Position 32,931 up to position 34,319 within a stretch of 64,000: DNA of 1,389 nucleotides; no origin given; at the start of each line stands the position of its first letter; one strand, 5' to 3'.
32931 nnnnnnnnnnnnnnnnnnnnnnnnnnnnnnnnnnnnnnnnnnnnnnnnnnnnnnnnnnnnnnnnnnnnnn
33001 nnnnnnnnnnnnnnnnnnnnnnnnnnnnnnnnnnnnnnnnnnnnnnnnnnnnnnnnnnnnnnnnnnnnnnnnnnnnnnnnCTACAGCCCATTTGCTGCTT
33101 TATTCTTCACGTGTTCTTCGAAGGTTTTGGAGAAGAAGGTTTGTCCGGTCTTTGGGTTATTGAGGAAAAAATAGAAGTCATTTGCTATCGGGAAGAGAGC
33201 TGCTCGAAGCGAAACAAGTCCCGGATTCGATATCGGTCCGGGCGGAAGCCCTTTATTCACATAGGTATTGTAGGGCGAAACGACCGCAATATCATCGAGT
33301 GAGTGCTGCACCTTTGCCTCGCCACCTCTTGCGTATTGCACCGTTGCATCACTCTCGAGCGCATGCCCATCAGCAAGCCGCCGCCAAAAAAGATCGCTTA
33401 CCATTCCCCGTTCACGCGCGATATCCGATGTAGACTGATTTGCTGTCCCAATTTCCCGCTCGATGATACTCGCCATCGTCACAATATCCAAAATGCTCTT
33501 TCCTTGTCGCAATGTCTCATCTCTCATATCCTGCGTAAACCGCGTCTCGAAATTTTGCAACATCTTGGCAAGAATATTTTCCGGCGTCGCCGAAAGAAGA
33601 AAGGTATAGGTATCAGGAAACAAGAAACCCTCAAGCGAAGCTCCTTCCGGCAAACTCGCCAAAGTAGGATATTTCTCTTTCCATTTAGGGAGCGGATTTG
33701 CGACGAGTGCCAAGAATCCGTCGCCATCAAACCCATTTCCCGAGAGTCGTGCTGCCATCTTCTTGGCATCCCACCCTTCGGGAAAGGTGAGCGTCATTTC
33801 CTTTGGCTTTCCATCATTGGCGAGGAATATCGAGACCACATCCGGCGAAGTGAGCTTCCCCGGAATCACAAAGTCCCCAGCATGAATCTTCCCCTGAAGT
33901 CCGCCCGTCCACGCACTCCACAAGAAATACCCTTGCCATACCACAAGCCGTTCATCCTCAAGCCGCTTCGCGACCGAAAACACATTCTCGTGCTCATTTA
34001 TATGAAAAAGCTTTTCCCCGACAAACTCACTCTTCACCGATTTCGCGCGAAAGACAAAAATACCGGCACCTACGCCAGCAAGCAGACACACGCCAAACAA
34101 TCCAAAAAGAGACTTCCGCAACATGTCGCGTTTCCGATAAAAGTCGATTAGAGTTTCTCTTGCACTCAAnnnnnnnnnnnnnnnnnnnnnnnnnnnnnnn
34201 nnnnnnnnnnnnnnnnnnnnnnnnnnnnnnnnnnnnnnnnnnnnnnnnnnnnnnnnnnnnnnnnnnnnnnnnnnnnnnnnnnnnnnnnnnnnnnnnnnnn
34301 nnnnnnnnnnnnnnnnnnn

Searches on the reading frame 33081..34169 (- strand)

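Call 10: search_protein_families(library=pfam, proteins=[window:33081-34169:-], max_evalue=0.01)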
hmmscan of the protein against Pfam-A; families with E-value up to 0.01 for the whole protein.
window:33081-34169:- (362 aa): 1 family
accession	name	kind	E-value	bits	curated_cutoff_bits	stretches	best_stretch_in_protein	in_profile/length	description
PF02618.21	YceG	-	9.4e-64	216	32.4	1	55-358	1-274/275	YceG-like family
